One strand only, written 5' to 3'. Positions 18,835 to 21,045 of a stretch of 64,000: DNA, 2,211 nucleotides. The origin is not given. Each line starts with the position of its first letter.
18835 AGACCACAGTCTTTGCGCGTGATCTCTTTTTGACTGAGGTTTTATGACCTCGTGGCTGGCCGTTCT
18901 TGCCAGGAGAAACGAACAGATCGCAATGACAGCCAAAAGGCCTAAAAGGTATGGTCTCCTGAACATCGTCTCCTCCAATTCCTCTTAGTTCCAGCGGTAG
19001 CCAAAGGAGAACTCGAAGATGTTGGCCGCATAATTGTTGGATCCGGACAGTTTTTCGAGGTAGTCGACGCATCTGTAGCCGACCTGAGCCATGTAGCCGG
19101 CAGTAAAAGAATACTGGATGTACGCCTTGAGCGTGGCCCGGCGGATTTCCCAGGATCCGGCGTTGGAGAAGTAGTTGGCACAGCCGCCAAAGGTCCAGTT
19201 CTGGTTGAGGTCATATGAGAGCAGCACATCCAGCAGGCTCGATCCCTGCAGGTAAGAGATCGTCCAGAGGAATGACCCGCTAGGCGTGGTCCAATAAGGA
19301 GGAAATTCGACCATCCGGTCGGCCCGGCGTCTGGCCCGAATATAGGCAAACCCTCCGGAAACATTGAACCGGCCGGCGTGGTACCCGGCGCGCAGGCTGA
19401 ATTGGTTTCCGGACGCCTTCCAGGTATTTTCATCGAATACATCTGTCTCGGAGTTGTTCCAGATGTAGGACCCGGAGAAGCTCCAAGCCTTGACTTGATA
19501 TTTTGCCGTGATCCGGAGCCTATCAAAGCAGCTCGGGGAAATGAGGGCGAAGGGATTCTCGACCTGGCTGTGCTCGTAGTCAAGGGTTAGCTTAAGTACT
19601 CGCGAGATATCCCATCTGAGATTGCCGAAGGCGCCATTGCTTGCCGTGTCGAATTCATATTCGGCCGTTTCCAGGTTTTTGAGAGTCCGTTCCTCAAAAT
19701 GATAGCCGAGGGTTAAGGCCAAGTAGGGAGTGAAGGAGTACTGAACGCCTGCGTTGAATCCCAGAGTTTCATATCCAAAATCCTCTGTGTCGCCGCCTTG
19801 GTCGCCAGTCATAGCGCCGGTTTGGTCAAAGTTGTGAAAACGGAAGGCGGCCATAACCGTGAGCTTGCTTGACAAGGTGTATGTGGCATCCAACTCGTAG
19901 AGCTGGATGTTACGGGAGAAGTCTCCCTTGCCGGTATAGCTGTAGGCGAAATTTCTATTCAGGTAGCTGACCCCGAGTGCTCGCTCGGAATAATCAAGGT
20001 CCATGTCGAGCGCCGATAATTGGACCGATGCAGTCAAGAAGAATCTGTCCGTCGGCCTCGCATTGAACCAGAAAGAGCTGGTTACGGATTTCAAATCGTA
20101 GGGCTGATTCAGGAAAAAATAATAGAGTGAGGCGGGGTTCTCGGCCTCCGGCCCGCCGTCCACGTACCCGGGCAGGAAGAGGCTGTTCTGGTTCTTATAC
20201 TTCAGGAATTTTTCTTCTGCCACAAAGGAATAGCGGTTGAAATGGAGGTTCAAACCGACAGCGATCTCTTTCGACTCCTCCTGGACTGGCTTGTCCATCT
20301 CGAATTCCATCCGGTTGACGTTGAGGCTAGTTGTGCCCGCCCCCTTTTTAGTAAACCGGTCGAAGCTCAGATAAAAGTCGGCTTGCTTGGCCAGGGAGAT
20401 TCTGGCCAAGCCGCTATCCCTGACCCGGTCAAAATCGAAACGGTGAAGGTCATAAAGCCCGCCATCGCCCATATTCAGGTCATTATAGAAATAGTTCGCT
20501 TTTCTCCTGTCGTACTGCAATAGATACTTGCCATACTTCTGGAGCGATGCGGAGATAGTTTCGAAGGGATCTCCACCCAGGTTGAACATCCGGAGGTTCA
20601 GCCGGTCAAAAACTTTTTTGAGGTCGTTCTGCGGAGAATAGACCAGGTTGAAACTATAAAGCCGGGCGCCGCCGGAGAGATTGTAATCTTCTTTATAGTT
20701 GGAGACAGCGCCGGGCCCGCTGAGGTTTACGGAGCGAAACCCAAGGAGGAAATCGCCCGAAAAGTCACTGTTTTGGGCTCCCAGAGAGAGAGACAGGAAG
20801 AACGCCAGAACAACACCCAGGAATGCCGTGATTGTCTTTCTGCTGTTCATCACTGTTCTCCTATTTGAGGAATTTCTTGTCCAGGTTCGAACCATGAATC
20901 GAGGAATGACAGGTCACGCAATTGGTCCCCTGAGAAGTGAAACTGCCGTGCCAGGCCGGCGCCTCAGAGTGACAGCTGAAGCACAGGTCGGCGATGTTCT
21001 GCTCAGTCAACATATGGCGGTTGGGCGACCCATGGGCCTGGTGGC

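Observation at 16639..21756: Porin-cytochrome module whose surface partner does not look like MtrC/OmcA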

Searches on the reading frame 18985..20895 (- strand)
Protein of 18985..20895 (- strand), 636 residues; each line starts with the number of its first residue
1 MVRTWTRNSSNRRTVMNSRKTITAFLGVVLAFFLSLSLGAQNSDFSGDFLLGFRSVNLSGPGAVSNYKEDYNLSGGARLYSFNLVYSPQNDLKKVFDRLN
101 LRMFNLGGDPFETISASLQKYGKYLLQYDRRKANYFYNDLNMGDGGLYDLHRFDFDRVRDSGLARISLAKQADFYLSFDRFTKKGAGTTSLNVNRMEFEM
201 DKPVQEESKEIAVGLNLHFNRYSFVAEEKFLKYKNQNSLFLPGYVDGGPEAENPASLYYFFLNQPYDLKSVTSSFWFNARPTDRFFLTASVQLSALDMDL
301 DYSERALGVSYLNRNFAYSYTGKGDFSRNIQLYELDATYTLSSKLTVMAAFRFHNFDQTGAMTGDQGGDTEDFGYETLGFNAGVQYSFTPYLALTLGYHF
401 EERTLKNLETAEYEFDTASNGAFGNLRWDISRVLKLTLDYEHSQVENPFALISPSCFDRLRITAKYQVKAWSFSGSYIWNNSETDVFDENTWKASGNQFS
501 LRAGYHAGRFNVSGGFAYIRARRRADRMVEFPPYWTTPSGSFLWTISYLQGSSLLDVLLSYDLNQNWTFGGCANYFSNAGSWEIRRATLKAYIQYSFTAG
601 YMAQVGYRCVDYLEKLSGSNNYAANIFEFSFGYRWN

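Call 4: search_protein_families(library=pfam, proteins=[window:18985-20895:-], max_evalue=0.1)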
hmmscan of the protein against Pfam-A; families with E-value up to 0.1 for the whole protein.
window:18985-20895:- (636 aa): 4 families
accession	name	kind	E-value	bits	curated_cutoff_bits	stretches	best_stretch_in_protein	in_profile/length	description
PF13505.12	OMP_b-brl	-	0.00041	21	28.7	1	295-445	13-155/175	Outer membrane protein beta-barrel domain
PF10677.15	DUF2490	-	0.00086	19.5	29.8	0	337-411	9-70/186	Protein of unknown function (DUF2490)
PF13557.12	Phenol_MetA_deg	-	0.01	16.3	22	1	315-402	138-227/242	Putative MetA-pathway of phenol degradation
PF10082.15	BBP2_2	-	0.015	14.6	23.7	0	380-448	296-359/378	Putative beta-barrel porin 2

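Call 5: search_protein_families(library=ncbifam, proteins=[window:18985-20895:-], max_evalue=0.1)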
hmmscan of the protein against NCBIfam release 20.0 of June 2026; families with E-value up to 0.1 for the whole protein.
window:18985-20895:- (636 aa): 1 family
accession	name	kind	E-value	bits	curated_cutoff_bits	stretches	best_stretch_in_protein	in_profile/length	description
NF041027.1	GSU2204_Se_pt_1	equivalog_domain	5.7e-10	38.6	350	1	379-464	382-468/580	GSU2204 family CXXCH-containing (seleno)protein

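Call 7: search_solved_structures(query=window:18985-20850:-, max_evalue=10)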
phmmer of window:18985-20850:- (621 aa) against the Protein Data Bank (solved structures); distinct sequences matched with E-value up to 10: 0.

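Call 19: find_homologous_proteins(query=window:18988-20850:-, max_evalue=0.001)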
Query window:18988-20850:- (621 aa): 108 proteins with E <= 0.001 among 8000 candidates.
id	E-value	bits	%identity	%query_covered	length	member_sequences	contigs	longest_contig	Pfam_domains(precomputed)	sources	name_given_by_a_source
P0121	0.0e+0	1415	100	100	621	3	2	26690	-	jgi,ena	-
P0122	0.0e+0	1196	84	100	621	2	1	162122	-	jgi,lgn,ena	-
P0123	5.8e-278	942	67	100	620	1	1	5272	-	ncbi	-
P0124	6.9e-273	925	66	95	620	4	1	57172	PF13505.13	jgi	jgi:opacity protein-like surface antigen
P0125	3.8e-270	916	66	100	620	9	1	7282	-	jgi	jgi:hypothetical protein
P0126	1.0e-259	882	63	100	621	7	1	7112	PF13505.13,PF13609.13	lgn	-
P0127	5.4e-259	879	62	100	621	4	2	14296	PF13505.13,PF13609.13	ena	-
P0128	1.9e-256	871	62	100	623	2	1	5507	-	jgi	jgi:hypothetical protein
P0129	1.7e-248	845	61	100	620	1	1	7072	PF13505.13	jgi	jgi:hypothetical protein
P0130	3.6e-239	814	58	100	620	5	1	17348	PF10677.16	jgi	jgi:hypothetical protein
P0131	1.8e-234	798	58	100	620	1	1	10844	-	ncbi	-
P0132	6.2e-234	796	59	95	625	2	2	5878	PF13505.13,PF13609.13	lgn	-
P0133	3.0e-230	784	58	99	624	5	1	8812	PF13505.13,PF11854.15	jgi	jgi:hypothetical protein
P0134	3.8e-229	781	57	100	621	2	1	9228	-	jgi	jgi:hypothetical protein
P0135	1.5e-228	779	57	100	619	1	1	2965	-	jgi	jgi:hypothetical protein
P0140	7.0e-222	757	56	100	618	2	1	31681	PF13505.13,PF10677.16,PF11854.15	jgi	jgi:hypothetical protein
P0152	2.3e-215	735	54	100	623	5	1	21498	PF13505.13,PF11854.15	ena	-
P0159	3.8e-210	718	54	100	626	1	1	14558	PF13505.13,PF11854.15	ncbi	-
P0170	4.5e-202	691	52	100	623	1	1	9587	PF11854.15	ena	-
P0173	4.0e-196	672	50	99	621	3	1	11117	PF10677.16,PF11854.15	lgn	-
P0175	2.4e-191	656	49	100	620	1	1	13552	PF10677.16,PF11854.15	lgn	-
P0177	1.1e-190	654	49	99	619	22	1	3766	PF10677.16,PF11854.15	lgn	-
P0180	2.6e-188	646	50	99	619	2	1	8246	PF10677.16,PF11854.15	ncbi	-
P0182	2.4e-187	643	48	98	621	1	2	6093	PF13505.13,PF10677.16,PF11854.15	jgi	-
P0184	7.9e-186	638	48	100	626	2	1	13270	PF13505.13,PF11854.15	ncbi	ncbi:MAG: MtrB/PioB family outer membrane beta-barrel protein [Candidatus Aminicenantales bacterium]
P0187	1.4e-184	633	47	100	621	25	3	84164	PF13505.13,PF10677.16,PF13609.13,PF11854.15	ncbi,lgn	-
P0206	2.0e-103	365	35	99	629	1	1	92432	-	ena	-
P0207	1.5e-100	356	34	96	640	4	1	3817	PF11854.15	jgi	jgi:hypothetical protein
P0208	5.9e-95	337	33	99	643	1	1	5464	PF11854.15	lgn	-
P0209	1.3e-94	336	34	99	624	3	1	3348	PF11854.15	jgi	jgi:hypothetical protein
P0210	1.3e-93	333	32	100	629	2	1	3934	PF11854.15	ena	-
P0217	8.1e-87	311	31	95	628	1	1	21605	PF11854.15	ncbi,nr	ncbi:MAG TPA: MtrB/PioB family outer membrane beta-barrel protein [Thermoanaerobaculia bacterium]|nr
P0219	3.7e-85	305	32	98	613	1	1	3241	PF13505.13,PF13609.13,PF11854.15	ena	-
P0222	1.4e-82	297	31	95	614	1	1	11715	PF13609.13,PF11854.15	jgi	-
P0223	9.6e-81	290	31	98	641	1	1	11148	PF11854.15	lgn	-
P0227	1.6e-64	237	29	98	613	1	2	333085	-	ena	-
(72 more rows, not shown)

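Call 30: search_solved_structures(query=A2, max_evalue=10, show_alignments=1)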
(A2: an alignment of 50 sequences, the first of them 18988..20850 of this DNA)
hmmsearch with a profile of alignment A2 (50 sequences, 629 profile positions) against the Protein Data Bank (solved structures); distinct sequences matched with E-value up to 10: 1.
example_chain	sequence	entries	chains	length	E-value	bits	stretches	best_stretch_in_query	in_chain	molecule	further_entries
3jx8_A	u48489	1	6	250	1.3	10.5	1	257-357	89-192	Putative lipoprotein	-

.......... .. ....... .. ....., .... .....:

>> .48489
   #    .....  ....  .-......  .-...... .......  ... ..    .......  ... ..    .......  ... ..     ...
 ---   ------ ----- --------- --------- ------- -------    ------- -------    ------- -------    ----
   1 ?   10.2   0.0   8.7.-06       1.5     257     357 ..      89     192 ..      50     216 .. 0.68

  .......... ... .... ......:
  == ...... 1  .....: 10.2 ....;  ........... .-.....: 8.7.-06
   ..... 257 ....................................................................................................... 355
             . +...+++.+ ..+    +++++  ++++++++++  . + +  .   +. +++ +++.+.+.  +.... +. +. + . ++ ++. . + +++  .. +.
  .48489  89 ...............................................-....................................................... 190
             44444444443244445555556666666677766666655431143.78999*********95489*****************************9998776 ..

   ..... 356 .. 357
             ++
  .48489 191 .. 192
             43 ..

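Call 32: search_protein_families(library=pfam, alignment_id=A2, max_evalue=0.01)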
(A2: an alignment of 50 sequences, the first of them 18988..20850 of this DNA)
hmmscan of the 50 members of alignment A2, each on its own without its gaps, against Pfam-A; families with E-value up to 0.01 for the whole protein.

A. member 1, window:18988-20850:- (621 aa): 2 families
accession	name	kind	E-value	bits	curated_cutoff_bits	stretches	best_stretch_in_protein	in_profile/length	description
PF13505.12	OMP_b-brl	-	0.00051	20.7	28.7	0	280-430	13-155/175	Outer membrane protein beta-barrel domain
PF10677.15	DUF2490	-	0.0008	19.6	29.8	0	322-396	9-70/186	Protein of unknown function (DUF2490)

B. families by the number of members that match (of 50 scanned): 11 families
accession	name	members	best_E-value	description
PF13505.12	OMP_b-brl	26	2.6e-09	Outer membrane protein beta-barrel domain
PF10677.15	DUF2490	23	1.3e-08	Protein of unknown function (DUF2490)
PF11854.14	MtrB_PioB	17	1.6e-12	Putative outer membrane beta-barrel porin, MtrB/PioB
PF13609.12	Porin_4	14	1.5e-10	Gram-negative porin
PF10082.15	BBP2_2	3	0.0023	Putative beta-barrel porin 2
PF02462.21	Opacity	2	0.0014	Opacity family porin protein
PF00593.30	TonB_dep_Rec_b-barrel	1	0.00043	TonB dependent receptor-like, beta-barrel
PF07437.17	YfaZ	1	0.00055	YfaZ precursor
PF11751.14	PorP_SprF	1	0.00076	Type IX secretion system membrane protein PorP/SprF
PF17899.6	Peptidase_M61_N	1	0.0053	Peptidase M61 N-terminal domain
PF06082.17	YjbH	1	0.0075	Exopolysaccharide biosynthesis protein YbjH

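Call 43: predict_structure(alignment_id=A2)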
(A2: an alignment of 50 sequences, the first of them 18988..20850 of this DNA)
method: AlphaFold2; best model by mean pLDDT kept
length: 621 residues; sequences in the alignment: 50
mean_pLDDT: 89.8   pTM: 0.81
mean pLDDT of the five models: 89.8, 89.0, 88.5, 87.4, 86.4
residues with pLDDT >= 90: 452; 70-90: 107; 50-70: 41; < 50: 21
segments of 3 or more residues with pLDDT < 50: 1-3, 16-26, 127-132
pLDDT, mean of each block of 10 residues (from residue 1): 53 53 53 96 88 92 97 90 97 95 97 97 63 70 98 97 98 86 89 98 97 98 93 69 95 98 97 98 97 90 96 98 97 98 94 89 97 96 95 63 94 96 97 81 97 97 94 81 98 96 94 72 73 91 96 97 88 97 94 93 84 96 82
secondary structure, 60 per line:
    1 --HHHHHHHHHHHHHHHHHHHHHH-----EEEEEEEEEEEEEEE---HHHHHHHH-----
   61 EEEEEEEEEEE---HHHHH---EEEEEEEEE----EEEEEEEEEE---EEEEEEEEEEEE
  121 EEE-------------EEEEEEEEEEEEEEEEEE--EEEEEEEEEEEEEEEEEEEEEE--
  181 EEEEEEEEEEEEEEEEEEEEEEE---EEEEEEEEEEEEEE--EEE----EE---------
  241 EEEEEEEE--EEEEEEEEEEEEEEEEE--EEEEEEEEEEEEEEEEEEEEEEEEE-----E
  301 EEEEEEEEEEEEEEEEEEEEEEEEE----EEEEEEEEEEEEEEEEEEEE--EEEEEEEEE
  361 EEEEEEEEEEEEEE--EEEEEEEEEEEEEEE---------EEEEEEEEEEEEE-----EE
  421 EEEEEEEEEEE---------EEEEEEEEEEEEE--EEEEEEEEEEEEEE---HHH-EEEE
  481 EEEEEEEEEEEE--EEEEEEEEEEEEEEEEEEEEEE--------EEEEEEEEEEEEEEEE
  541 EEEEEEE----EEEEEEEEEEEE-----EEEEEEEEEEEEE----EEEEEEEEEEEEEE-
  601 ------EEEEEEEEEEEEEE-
elements in order: H3-24 E30-44 H48-55 E61-71 H75-79 E83-91 E96-105 E109-123 E137-154 E157-178 E181-203 E207-220 E223-225 E241-248 E251-267 E270-294 E300-325 E330-349 E352-374 E377-391 E401-413 E419-431 E441-453 E456-469 E477-492 E495-516 E525-547 E552-563 E569-581 E586-599 E607-620

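Call 46: fold_search(model_id=the predicted structure, library=pdb)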
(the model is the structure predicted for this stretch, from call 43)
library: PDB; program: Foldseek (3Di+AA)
matches with E <= 10: 808; with E <= 0.001: 302
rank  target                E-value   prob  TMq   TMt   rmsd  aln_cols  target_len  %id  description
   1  6r2q_B                6.9e-17  1.00  0.69  0.66   7.2       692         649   13  Structure of the Mtr complex (released 2020-04-22)
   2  9c4o                  6.8e-09  1.00  0.39  0.37  14.8       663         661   12  Cryo-EM structure of PqqU with ligand PQQ (released 2024-06-19)
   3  1nqg                  9.8e-09  1.00  0.44  0.47  14.4       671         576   10  OUTER MEMBRANE COBALAMIN TRANSPORTER (BTUB) FROM E. COLI, WITH BOUND CALCIUM (released 2003-04-29)
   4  3rgn                  1.5e-08  1.00  0.41  0.45  12.9       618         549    9  Crystal structure of spin-labeled BtuB W371R1 (released 2011-10-26)
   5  6e4v                  1.8e-08  1.00  0.48  0.45   9.8       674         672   10  The Crystal Structure of FhuE from E. coli in complex with its substrate Coprogen (released 2019-04-10)
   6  1nqe                  2.2e-08  1.00  0.42  0.47  15.0       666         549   10  OUTER MEMBRANE COBALAMIN TRANSPORTER (BTUB) FROM E. COLI (released 2003-04-29)
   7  4epa                  2.5e-08  1.00  0.45  0.44  18.5       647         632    9  The crystal structure of the ferric yersiniabactin uptake receptor FyuA from Yersinia pestis (released 2012-06-20)
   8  1xkw                  2.7e-08  1.00  0.45  0.43  11.6       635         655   11  Pyochelin outer membrane receptor FptA from Pseudomonas aeruginosa (released 2005-10-04)
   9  5nec_A                2.7e-08  1.00  0.45  0.44  10.4       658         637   11  Crystal structure of the siderophore receptor PiuD from Pseudomonas aeruginosa (released 2018-02-07)
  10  4rdr                  2.7e-08  1.00  0.44  0.39  12.5       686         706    8  Structure of the bacterial Zn-transporter ZnuD from Neisseria meningitidis (locked conformation bound to zinc and cadmiu (released 2015-08-19)
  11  8p97_A                2.7e-08  1.00  0.44  0.43  14.5       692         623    9  BtuB3G3 bound to cyanocobalamin with disordered EL8 (released 2023-08-16)
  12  5nec_B                3.4e-08  1.00  0.44  0.43   9.7       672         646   10  Crystal structure of the siderophore receptor PiuD from Pseudomonas aeruginosa (released 2018-02-07)
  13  8a9y_A                3.7e-08  1.00  0.47  0.34  18.1       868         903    9  Substrate-free levan utilisation machinery (utilisome) (released 2023-06-07)
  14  6h7f_A                3.9e-08  1.00  0.42  0.40  12.9       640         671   11  Crystal structure of BauA, the Ferric preacinetobactin receptor from Acinetobacter baumannii in complex with Fe3+-Prea (released 2018-10-10)
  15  2gsk_A                4.2e-08  1.00  0.45  0.47  12.2       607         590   11  Structure of the BtuB:TonB Complex (released 2006-06-13)
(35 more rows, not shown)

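Call 63: find_encoding_contigs(protein=P0217, flank=6000, max_places=1)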
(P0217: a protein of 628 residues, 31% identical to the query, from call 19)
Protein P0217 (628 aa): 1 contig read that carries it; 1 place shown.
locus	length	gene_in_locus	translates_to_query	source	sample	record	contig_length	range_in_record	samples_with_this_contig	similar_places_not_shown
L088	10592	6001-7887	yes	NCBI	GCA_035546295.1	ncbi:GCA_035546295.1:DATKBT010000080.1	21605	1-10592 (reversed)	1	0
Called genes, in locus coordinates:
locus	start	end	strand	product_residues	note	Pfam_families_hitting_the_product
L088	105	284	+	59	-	-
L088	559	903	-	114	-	PF02694:UPF0060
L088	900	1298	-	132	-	PF00376:MerR, PF13411:MerR_1, PF09278:MerR-DNA-bind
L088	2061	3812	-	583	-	PF00664:ABC_membrane, PF00005:ABC_tran, PF02463:SMC_N (faint)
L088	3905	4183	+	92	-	PF10041:DUF2277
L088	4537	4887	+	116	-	-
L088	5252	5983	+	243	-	PF14522:Cytochrome_C7 (faint), PF22678:Cytochrom_c_NrfB-like (weak), PF14537:Cytochrom_c3_2, PF09699:Paired_CXXCH_1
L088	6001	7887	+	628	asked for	PF11854:MtrB_PioB (weak)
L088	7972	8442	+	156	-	PF13442:Cytochrome_CBB3 (weak)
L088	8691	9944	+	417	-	PF13088:BNR_2 (faint)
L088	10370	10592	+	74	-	?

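Call 64: find_encoding_contigs(protein=P0227, flank=6000, max_places=1)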
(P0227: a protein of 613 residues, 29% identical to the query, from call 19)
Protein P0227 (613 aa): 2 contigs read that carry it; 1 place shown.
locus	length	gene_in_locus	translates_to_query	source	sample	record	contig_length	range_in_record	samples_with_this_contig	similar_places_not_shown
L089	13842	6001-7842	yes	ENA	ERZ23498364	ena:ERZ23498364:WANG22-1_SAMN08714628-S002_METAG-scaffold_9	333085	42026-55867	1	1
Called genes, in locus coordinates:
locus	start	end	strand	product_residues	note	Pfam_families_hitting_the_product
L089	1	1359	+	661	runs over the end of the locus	PF16889:Hepar_II_III_N, PF07940:Hepar_II_III_C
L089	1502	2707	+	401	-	PF13439:Glyco_transf_4, PF13579:Glyco_trans_4_4, PF13524:Glyco_trans_1_2 (faint), PF00534:Glycos_transf_1, PF13692:Glyco_trans_1_4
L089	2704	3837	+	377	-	PF02350:Epimerase_2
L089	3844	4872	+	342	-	PF14907:NTP_transf_5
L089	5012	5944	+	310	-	PF22113:Mtrc-MtrF_II-IV_dom (faint), PF14522:Cytochrome_C7 (faint), PF14537:Cytochrom_c3_2 (faint), PF09699:Paired_CXXCH_1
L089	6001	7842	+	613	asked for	-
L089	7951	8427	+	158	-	PF00571:CBS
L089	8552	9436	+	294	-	-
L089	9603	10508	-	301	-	-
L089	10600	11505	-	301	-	PF08281:Sigma70_r4_2 (weak), PF04545:Sigma70_r4 (weak)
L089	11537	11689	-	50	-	PF19451:DUF5989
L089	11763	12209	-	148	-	PF19588:SxtJ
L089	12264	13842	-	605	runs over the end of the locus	PF02543:Carbam_trans_N, PF16861:Carbam_trans_C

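Call 65: find_encoding_contigs(protein=P0206, flank=6000, max_places=1)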
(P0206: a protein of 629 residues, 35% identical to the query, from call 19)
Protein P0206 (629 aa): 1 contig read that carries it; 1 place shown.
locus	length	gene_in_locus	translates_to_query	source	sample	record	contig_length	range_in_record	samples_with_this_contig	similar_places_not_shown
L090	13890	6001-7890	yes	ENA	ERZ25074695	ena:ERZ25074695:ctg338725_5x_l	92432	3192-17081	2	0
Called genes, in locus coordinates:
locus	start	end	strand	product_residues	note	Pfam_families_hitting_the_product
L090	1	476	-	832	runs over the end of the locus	PF00676:E1_dh, PF02779:Transket_pyr, PF02780:Transketolase_C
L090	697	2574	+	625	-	PF02838:Glyco_hydro_20b, PF00728:Glyco_hydro_20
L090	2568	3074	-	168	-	-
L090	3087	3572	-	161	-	PF13328:HD_4, PF01966:HD (weak)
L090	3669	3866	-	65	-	-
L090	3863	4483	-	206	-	PF03264:Cytochrom_NNT, PF09699:Paired_CXXCH_1 (faint), PF22113:Mtrc-MtrF_II-IV_dom (weak)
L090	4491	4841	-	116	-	-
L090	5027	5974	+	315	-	PF22113:Mtrc-MtrF_II-IV_dom (faint), PF14522:Cytochrome_C7 (faint), PF14537:Cytochrom_c3_2 (faint), PF22678:Cytochrom_c_NrfB-like (weak), PF09699:Paired_CXXCH_1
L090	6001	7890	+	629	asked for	-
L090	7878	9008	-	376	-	PF04892:VanZ-LLP1 (weak)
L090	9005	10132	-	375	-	-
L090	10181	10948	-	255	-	PF03544:TonB_C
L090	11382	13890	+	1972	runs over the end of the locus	PF01835:MG2, PF00207:A2M, PF17973:bMG10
